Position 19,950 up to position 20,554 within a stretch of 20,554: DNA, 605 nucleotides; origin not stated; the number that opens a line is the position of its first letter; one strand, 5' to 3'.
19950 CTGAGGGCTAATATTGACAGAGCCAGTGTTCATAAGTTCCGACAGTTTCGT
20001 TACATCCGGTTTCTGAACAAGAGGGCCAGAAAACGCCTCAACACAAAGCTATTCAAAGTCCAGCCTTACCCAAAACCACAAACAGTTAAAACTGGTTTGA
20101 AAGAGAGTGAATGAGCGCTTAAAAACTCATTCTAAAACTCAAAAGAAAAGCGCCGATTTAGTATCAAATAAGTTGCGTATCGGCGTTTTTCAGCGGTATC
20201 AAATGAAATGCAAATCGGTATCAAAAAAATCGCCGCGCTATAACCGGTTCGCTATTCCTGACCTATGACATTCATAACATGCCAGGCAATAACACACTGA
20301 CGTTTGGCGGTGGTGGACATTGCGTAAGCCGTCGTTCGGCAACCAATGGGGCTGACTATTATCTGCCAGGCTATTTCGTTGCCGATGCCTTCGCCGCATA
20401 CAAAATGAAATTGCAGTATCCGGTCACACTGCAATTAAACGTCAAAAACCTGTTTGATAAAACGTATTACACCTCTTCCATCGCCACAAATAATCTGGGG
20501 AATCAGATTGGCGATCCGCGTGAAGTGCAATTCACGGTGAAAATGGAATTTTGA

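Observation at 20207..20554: Prophage insertion appears to have split a TonB-dependent receptor gene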

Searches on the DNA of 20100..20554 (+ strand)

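Call 4: search_dna_similar(query=window:20100-20554:+, collection=ecoli_genomes, mode=near, max_rows=20)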
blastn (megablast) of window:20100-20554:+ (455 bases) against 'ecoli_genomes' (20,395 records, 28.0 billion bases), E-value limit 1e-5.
Records with a match: 2009; places in all: 2157; records where one place covers at least 80% of the query: 0.
Genomes with a match: 2007 of 5426; with a place that covers at least 80% of the query: 0. Places per genome that has any: lowest 1, median 1, highest 5. On chromosomes: 2154 places; on plasmids: 3.
Best place of each record, by identity: >=99% 855; 95-99% 1149; 90-95% 5.
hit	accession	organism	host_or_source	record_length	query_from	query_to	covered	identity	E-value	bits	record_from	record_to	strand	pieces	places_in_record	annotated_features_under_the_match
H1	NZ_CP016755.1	Escherichia coli strain FORC_044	Homo sapiens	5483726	144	455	69%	100.0%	2e-161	577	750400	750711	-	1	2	TonB-dependent siderophore receptor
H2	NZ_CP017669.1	Escherichia coli O157:H7 strain PA20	stool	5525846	144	455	69%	100.0%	2e-161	577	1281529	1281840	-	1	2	TonB-dependent siderophore receptor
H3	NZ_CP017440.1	Escherichia coli O157:H7 strain 3384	Cattle Hide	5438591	144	455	69%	100.0%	2e-161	577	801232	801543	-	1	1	TonB-dependent siderophore receptor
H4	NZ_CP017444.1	Escherichia coli O157:H7 strain 8368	Cattle Hide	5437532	144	455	69%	100.0%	2e-161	577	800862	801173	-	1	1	TonB-dependent siderophore receptor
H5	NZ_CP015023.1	Escherichia coli strain SRCC 1675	Apple cider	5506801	144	455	69%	100.0%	2e-161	577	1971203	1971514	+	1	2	TonB-dependent siderophore receptor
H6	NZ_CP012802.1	Escherichia coli O157:H7 strain WS4202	derived from CIP 106327 (Collection de ...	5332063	144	455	69%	100.0%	2e-161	577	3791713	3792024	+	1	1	TonB-dependent siderophore receptor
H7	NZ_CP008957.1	Escherichia coli O157:H7 str. EDL933 strain EDL933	-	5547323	144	455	69%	100.0%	2e-161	577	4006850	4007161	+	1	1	TonB-dependent siderophore receptor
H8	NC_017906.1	Escherichia coli Xuzhou21 strain Xuzhou21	-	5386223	144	455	69%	100.0%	2e-161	577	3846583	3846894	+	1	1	TonB-dependent siderophore receptor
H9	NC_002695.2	Escherichia coli O157:H7 str. Sakai strain Sakai substr. ...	Homo sapiens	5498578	144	455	69%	100.0%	2e-161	577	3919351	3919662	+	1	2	fitA: ferrichrome iron receptor precursor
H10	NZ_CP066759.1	Escherichia coli O157:H7 strain ECP19-198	missing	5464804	144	455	69%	100.0%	2e-161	577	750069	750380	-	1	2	TonB-dependent siderophore receptor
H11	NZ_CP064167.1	Escherichia coli O157:H7 strain Wll001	Homo sapiens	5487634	144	455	69%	100.0%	2e-161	577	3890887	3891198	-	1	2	TonB-dependent siderophore receptor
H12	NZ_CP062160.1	Escherichia coli strain 20R2R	culture mutant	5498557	144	455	69%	100.0%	2e-161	577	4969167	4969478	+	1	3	TonB-dependent siderophore receptor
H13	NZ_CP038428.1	Escherichia coli O157:H7 strain 611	bovine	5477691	144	455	69%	100.0%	2e-161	577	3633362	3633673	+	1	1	TonB-dependent siderophore receptor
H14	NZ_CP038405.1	Escherichia coli O157:H7 strain ATCC 35150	Homo sapiens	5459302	144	455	69%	100.0%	2e-161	577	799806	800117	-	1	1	TonB-dependent siderophore receptor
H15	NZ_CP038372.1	Escherichia coli O157:H7 strain F6294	beef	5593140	144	455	69%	100.0%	2e-161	577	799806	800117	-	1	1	TonB-dependent siderophore receptor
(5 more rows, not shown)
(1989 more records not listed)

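Call 5: get_annotated_region(hit=H9, flank=4000)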
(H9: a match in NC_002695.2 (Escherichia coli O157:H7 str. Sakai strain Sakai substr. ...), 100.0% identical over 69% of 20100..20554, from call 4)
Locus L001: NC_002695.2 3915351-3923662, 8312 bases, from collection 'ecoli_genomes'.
description: Escherichia coli O157:H7 str. Sakai DNA, complete genome
organism: Escherichia coli O157:H7 str. Sakai strain Sakai substr. RIMD 0509952 (NCBI taxid 386585)
replicon: genomic; assembly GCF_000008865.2
host: Homo sapiens; source: Human intestinal microflora; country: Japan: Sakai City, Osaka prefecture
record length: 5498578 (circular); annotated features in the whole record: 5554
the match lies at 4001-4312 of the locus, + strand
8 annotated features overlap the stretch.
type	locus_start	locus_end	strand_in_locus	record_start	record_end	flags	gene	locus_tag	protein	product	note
CDS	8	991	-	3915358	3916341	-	fitC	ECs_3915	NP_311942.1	permease of ferrichrome ABC transporter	-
CDS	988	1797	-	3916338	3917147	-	fepC_2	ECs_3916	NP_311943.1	ABC-type iron-siderophore transport system ATP-binding protein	-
CDS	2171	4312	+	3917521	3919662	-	fitA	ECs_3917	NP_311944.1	ferrichrome iron receptor precursor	-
CDS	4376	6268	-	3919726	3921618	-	parE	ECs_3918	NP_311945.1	DNA topoisomerase IV subunit B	-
CDS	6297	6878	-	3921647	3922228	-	yqiA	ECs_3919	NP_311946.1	acyl CoA esterase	-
CDS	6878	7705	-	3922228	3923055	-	cpdA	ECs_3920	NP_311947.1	3',5' cAMP phosphodiesterase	-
CDS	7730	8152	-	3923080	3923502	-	yqiB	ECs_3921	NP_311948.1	hypothetical protein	-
CDS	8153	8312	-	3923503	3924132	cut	nudF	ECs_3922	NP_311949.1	ADP-ribose pyrophosphatase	-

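Call 22: search_dna_similar(query=L005:11835-12134:+, collection=ecoli_genomes, mode=near, max_rows=60)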
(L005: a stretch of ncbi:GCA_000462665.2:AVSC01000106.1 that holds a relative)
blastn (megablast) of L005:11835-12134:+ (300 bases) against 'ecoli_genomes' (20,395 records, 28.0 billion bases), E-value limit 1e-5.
Records with a match: 232; places in all: 282; records where one place covers at least 80% of the query: 121.
Genomes with a match: 231 of 5426; with a place that covers at least 80% of the query: 121. Places per genome that has any: lowest 1, median 1, highest 4. On chromosomes: 281 places; on plasmids: 1.
Best place of each record, by identity: >=99% 177; 95-99% 32; 90-95% 19; 80-90% 4.
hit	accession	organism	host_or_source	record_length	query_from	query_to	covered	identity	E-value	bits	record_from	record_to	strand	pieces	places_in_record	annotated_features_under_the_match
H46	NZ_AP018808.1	Escherichia coli strain E2865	Bos taurus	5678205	1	300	100%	100.0%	6e-155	555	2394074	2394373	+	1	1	hypothetical protein | tnpA: IS200/IS605 family transposase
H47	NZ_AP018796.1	Escherichia coli strain E2855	Bos taurus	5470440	1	300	100%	100.0%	6e-155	555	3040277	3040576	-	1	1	hypothetical protein | DUF1367 family protein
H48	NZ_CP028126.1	Escherichia coli O26 str. RM10386 strain RM10386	Bos taurus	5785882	1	300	100%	100.0%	6e-155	555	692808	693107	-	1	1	hypothetical protein | phage portal protein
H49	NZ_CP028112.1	Escherichia coli O103 str. RM8385 strain RM8385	Bos taurus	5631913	1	300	100%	100.0%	6e-155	555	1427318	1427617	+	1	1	DUF333 domain-containing protein | hypothetical protein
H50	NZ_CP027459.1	Escherichia coli strain 90-3040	missing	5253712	1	300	100%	100.0%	6e-155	555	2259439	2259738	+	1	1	hypothetical protein | DNA internalization-related competence protein ComEC/Rec2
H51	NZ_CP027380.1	Escherichia coli strain 2013C-3250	missing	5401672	1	300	100%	100.0%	6e-155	555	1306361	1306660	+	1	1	hypothetical protein | DUF1367 family protein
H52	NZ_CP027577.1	Escherichia coli strain 2013C-4225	Homo sapiens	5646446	1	300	100%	100.0%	6e-155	555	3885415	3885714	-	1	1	DUF333 domain-containing protein | hypothetical protein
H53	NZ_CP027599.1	Escherichia coli strain 97-3250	Homo sapiens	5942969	1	300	100%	100.0%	6e-155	555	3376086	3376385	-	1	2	hypothetical protein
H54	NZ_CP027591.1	Escherichia coli strain 2014C-3011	Homo sapiens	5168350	1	300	100%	100.0%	6e-155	555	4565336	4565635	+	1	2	hypothetical protein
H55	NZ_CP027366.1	Escherichia coli strain 89-3156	missing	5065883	1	300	100%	100.0%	6e-155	555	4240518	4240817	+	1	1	hypothetical protein | glycosyltransferase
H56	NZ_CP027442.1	Escherichia coli strain 2013C-3252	Homo sapiens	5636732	1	300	100%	100.0%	6e-155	555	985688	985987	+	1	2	hypothetical protein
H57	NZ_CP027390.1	Escherichia coli strain 2015C-4944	missing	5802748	1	300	100%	100.0%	6e-155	555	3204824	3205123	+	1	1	hypothetical protein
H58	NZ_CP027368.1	Escherichia coli strain 2014C-3307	Homo sapiens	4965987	1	300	100%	100.0%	6e-155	555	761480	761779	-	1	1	hypothetical protein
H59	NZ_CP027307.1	Escherichia coli strain 2015C-3108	Homo sapiens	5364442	1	300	100%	100.0%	6e-155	555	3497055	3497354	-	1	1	hypothetical protein | phage tail tape measure protein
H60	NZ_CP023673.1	Escherichia coli strain SMN013SH2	cattle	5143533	1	300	100%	100.0%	6e-155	555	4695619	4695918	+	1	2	hypothetical protein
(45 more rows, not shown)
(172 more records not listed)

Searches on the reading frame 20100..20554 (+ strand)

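Call 39: search_protein_families(library=pfam, proteins=[L001:2171-4309:+, P0001], max_evalue=0.01)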
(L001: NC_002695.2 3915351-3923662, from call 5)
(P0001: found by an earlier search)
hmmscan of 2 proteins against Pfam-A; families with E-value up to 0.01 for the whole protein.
L001:2171-4309:+ (713 aa): 2 families
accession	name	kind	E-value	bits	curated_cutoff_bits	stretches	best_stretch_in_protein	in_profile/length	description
PF00593.30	TonB_dep_Rec_b-barrel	-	1.9e-70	239.4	27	1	240-680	7-436/436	TonB dependent receptor-like, beta-barrel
PF07715.20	Plug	-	7.2e-17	62.3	23.9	1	72-168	3-106/107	TonB-dependent Receptor Plug Domain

P0001 (612 aa): 2 families
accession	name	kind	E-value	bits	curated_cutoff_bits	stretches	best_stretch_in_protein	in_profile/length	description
PF00593.30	TonB_dep_Rec_b-barrel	-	3.7e-58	198.9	27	1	240-611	7-370/436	TonB dependent receptor-like, beta-barrel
PF07715.20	Plug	-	5.7e-17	62.6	23.9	1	72-168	3-106/107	TonB-dependent Receptor Plug Domain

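Call 46: search_solved_structures(query=L001:2171-4309:+, max_evalue=1e-10, show_alignments=1)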
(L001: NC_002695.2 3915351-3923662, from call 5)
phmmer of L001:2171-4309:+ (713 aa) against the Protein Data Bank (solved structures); distinct sequences matched with E-value up to 1e-10: 33.
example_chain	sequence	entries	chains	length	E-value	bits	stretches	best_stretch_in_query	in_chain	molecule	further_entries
3qlb_A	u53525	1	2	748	2.8e-49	171.6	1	29-693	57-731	Enantio-pyochelin receptor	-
6i97_A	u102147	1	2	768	7e-49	170.3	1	34-712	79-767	Metal-pseudopaline receptor CntO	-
6z8a_A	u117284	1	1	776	7.3e-49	170.3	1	34-712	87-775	Ferrioxamine receptor FoxA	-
8b43_A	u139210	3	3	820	8.8e-49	170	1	34-712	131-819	Metal-pseudopaline receptor CntO | Ferrioxamine receptor FoxA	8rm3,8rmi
6i96_A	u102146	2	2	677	3.8e-48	167.9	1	52-712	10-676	Metal-pseudopaline receptor CntO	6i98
2fcp_A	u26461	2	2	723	2.1e-44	155.5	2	424-708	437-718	PROTEIN (FERRIC HYDROXAMATE UPTAKE RECEPTOR) | FhuA iron-ferrichrome transporter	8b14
8a60_A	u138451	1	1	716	2.6e-44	155.2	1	38-708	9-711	Ferrichrome outer membrane transporter/phage receptor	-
1qff_A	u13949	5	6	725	2.7e-44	155.2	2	424-708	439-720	FERRIC HYDROXAMATE UPTAKE RECEPTOR | PROTEIN (FERRIC HYDROXAMATE UPTAKE RECEPTOR) | FERRIC HYDROXAMATE RECEPTOR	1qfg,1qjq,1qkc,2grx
8a8c_A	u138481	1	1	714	3.1e-44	155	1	38-708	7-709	Ferrichrome outer membrane transporter/phage receptor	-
1fcp_A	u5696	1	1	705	6.8e-44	153.9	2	424-708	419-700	PROTEIN (FERRIC HYDROXAMATE UPTAKE RECEPTOR)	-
1fi1_A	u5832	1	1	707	8.6e-44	153.5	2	424-708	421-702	FERRICHROME-IRON RECEPTOR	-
4cu4_A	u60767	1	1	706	8.7e-44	153.5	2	424-708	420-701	FERRICHROME-IRON RECEPTOR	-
1by3_A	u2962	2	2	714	2.4e-43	152.1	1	38-708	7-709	PROTEIN (FERRICHROME-IRON RECEPTOR PRECURSOR (FHUA)) | FERRIC HYDROXAMATE UPTAKE PROTEIN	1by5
1xkw_A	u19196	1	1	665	1.3e-37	133.2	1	51-709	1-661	Fe(III)-pyochelin receptor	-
6e4v_A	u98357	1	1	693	1.6e-32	116.3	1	38-689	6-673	FhuE receptor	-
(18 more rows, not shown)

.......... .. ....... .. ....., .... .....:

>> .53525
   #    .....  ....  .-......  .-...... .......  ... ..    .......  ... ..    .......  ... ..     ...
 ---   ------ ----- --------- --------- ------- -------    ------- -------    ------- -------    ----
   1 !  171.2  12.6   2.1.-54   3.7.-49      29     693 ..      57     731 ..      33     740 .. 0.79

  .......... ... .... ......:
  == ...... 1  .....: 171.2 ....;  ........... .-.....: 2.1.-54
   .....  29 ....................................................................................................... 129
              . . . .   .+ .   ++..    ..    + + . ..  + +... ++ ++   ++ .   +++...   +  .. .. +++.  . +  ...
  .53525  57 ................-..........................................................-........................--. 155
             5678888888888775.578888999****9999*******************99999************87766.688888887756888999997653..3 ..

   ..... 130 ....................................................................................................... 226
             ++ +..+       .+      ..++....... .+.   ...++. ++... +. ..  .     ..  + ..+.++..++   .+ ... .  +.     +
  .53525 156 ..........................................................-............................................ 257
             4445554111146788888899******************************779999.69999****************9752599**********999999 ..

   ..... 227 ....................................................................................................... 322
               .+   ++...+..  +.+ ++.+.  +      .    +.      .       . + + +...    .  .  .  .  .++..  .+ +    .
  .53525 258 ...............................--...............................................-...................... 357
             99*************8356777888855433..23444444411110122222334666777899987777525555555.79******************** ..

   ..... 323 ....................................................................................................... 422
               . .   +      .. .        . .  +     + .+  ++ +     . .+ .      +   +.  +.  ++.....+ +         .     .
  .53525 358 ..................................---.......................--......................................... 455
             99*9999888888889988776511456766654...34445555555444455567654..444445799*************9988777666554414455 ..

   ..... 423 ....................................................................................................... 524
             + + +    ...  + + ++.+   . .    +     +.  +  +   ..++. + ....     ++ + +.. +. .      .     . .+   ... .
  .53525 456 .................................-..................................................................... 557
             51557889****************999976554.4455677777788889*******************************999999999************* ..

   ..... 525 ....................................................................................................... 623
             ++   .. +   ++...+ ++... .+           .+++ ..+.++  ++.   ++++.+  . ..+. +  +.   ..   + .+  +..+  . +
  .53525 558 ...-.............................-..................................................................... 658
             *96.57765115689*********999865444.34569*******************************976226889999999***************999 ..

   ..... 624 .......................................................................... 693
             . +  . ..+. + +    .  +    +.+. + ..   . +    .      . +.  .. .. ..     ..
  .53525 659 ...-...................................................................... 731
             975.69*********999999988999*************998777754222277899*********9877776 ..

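Call 47: search_protein_families(library=ncbifam, proteins=[L001:2171-4309:+], max_evalue=0.001)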
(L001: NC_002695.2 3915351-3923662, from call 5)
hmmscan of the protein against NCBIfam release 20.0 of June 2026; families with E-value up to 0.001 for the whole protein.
L001:2171-4309:+ (713 aa): 27 families (the best 25 are shown)
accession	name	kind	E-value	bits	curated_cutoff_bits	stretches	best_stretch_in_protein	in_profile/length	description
TIGR01783.1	TonB-siderophor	subfamily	2.7e-112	376.5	223.5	1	73-713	1-649/649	TonB-dependent siderophore receptor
NF010651.0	PRK14050.1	equivalog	8.2e-71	239.1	884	1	16-710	20-727/730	TonB-dependent siderophore receptor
NF007465.0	PRK10044.1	equivalog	1.1e-68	232.1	803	1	25-708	27-721/726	ferrichrome porin FhuA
NF010650.0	PRK14049.1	equivalog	9.6e-58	195.9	904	1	29-684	34-704/729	ferrioxamine B receptor precursor protein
NF047944.1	FoxamRcptFoxA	equivalog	4.2e-49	167.4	1300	1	33-688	13-674/697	ferrioxamine B receptor FoxA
NF007447.0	PRK10003.1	equivalog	5.5e-48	163.8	666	1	14-713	18-727/727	ferric-rhodotorulic acid/ferric-coprogen receptor FhuE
NF007349.0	PRK09840.1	equivalog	4.9e-45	153.8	686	2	325-713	348-760/760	catecholate siderophore receptor Fiu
NF049960.1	siderphRecptFauA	equivalog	1.2e-36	126.5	900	1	32-713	34-727/727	TonB-dependent alcaligin siderophore receptor FauA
NF041676.1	FecA_OM_dicitr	equivalog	1.1e-29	103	1100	1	409-713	460-773/773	TonB-dependent Fe(3+) dicitrate receptor FecA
TIGR01785.1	TonB-hemin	subfamily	9.9e-28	97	316.85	1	62-713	6-677/677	TonB-dependent heme/hemoglobin receptor family protein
NF010012.0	PRK13486.1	equivalog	1.4e-24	86.4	924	2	413-622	370-582/696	TonB-dependent receptor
TIGR01786.1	TonB-hemlactrns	subfamily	1.4e-24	86.4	323.75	1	259-713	258-719/719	TonB-dependent hemoglobin/transferrin/lactoferrin family receptor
NF010010.0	PRK13483.1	equivalog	1.2e-20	73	927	2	414-685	359-638/660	ligand-gated channel protein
NF010038.0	PRK13513.1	equivalog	7.2e-20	71.1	942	2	415-685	351-637/659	ligand-gated channel protein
NF041535.1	TonB_rec_PqqU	equivalog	3.9e-19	68.4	1200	1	69-693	11-651/676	TonB-dependent receptor PqqU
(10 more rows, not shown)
